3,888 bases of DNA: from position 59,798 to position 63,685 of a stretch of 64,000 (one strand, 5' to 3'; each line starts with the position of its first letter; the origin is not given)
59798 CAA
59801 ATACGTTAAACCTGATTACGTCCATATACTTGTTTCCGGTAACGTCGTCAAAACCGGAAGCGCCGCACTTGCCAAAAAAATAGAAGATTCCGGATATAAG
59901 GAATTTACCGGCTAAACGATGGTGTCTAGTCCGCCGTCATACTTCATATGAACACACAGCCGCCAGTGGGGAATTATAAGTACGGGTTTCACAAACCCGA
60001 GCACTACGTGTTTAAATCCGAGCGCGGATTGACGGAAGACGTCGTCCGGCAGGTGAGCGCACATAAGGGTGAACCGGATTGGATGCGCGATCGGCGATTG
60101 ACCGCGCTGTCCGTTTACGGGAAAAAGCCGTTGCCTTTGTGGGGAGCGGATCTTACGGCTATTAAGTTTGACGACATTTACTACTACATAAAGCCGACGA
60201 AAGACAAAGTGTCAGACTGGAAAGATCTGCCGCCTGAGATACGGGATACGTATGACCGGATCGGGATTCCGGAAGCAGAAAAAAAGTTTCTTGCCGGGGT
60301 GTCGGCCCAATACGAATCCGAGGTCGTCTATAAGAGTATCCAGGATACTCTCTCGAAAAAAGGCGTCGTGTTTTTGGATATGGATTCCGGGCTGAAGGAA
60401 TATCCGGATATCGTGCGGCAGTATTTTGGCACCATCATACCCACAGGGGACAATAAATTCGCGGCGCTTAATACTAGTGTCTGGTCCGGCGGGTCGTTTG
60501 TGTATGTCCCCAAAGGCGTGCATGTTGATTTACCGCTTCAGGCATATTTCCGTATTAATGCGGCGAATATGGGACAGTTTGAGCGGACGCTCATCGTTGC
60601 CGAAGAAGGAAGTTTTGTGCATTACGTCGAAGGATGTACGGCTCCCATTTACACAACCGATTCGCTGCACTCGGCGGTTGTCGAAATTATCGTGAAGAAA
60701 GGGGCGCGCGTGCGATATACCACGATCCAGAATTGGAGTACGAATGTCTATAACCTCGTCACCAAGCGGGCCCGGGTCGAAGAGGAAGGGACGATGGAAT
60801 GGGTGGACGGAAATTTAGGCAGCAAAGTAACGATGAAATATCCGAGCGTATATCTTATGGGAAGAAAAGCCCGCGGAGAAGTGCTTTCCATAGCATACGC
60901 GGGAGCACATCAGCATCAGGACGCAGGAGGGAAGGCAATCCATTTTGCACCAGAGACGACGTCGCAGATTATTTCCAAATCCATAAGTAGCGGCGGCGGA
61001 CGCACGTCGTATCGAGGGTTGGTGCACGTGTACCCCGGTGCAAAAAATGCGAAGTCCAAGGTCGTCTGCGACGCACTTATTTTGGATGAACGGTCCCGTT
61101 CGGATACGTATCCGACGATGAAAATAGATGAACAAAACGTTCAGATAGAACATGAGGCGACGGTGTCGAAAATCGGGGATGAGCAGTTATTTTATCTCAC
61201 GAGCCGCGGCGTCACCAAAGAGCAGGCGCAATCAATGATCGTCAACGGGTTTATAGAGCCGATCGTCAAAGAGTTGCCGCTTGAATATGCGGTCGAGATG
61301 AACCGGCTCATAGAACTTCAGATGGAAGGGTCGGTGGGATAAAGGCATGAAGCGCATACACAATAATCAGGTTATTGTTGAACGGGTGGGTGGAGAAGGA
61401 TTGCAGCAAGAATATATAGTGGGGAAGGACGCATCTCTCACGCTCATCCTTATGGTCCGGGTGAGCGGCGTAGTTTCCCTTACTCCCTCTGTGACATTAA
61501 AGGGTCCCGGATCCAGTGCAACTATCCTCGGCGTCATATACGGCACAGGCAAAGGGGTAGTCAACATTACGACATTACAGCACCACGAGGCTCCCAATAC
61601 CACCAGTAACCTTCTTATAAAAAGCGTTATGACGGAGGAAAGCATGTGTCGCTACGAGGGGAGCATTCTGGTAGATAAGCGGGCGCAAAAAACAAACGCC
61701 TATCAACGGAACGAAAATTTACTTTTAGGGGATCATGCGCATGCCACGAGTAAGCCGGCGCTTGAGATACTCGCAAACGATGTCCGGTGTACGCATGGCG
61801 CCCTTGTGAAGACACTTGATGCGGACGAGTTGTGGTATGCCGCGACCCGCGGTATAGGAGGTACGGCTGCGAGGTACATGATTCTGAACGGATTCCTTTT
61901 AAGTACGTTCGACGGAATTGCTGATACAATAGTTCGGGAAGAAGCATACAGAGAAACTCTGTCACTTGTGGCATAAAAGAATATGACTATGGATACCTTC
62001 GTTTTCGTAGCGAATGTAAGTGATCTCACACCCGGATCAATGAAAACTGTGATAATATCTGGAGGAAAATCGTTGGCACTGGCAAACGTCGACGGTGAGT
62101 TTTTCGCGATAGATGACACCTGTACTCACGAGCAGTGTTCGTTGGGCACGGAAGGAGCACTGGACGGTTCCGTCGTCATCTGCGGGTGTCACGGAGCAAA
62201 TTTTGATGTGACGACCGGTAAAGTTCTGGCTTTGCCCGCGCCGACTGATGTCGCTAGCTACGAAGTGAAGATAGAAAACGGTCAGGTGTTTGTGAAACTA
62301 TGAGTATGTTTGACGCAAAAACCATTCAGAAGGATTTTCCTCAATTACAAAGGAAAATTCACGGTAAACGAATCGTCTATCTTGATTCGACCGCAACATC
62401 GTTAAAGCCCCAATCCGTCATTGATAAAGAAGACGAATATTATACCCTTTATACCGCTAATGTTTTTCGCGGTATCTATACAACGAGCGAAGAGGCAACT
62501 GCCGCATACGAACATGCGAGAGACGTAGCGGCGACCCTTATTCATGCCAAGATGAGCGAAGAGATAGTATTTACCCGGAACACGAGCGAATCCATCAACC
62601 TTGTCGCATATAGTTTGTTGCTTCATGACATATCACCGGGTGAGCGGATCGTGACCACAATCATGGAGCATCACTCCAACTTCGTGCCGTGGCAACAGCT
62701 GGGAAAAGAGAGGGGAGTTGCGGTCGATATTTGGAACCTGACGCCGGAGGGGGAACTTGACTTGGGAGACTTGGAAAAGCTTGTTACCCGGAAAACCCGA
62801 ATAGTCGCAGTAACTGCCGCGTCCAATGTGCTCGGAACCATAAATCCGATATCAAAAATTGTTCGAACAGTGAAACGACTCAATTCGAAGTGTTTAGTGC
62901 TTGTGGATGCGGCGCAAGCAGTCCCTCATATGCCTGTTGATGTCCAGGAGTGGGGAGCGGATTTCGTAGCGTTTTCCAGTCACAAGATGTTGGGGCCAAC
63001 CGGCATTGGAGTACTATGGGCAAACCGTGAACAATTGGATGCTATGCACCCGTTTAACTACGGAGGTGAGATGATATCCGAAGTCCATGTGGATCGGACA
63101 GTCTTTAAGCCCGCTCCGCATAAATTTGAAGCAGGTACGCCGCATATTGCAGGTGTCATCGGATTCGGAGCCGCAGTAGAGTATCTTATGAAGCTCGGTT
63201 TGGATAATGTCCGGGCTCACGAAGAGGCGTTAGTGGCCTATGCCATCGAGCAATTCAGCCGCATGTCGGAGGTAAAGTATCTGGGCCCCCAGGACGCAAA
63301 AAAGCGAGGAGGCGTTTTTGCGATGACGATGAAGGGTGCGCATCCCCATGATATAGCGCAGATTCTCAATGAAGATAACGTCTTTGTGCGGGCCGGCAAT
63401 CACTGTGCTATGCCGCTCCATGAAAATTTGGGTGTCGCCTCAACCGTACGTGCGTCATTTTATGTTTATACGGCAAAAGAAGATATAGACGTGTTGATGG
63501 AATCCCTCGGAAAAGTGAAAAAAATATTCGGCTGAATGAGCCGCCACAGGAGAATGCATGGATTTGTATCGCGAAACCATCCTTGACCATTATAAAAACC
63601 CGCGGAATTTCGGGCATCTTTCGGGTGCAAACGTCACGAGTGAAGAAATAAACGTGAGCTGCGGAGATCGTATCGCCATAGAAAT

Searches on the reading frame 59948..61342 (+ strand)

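Call 64: search_protein_families(library=pfam, proteins=[window:59948-61342:+], max_evalue=0.0001)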
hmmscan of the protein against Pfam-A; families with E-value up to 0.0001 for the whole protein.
window:59948-61342:+ (464 aa): 2 families
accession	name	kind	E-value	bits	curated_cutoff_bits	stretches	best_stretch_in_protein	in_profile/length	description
PF01458.23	SUFBD_core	-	6.7e-88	294.5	27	1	201-435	1-232/232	SUF system FeS cluster assembly, SufBD core domain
PF19295.5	SufBD_N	-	5.9e-11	42.8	23.5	1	135-198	108-171/172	SufBD protein N-terminal region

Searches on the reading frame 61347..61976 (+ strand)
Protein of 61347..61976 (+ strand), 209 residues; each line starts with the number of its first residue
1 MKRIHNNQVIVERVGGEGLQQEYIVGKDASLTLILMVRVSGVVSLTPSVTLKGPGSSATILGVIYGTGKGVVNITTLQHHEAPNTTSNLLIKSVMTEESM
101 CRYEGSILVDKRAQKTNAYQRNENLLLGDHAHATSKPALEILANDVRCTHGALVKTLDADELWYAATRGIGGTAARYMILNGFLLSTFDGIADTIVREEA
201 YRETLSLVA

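Call 64: search_protein_families(library=pfam, proteins=[window:61347-61976:+], max_evalue=0.0001)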
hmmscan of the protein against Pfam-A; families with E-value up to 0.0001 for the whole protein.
window:61347-61976:+ (209 aa): 1 family
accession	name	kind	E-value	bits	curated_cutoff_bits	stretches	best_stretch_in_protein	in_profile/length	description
PF01458.23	SUFBD_core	-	5.9e-46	157.2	27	1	21-183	70-232/232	SUF system FeS cluster assembly, SufBD core domain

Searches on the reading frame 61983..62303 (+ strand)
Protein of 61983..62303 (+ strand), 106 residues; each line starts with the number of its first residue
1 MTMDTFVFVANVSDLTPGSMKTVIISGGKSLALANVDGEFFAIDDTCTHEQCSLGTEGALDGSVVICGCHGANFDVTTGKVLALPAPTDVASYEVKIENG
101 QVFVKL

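Call 64: search_protein_families(library=pfam, proteins=[window:61983-62303:+], max_evalue=0.0001)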
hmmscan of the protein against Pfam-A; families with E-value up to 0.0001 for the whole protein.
window:61983-62303:+ (106 aa): 2 families
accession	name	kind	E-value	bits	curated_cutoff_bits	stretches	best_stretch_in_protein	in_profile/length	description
PF00355.32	Rieske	-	1e-19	70.7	20.3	1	6-94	2-88/88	Rieske [2Fe-2S] domain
PF13806.12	Rieske_2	-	6.6e-11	42.5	27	1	6-105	2-104/104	Rieske-like [2Fe-2S] domain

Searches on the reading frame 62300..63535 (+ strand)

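Call 64: search_protein_families(library=pfam, proteins=[window:62300-63535:+], max_evalue=0.0001)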
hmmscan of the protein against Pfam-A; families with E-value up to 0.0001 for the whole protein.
window:62300-63535:+ (411 aa): 3 families
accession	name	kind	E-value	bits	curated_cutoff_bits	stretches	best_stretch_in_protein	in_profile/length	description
PF00266.25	Aminotran_5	-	3.2e-142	474.3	21.5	1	26-399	1-371/371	Aminotransferase class-V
PF01053.26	Cys_Met_Meta_PP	-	2.3e-06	26.8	27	1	106-232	83-201/381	Cys/Met metabolism PLP-dependent enzyme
PF00155.27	Aminotran_1_2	-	4.3e-05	23.3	19.7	0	83-205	63-187/361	Aminotransferase class I and II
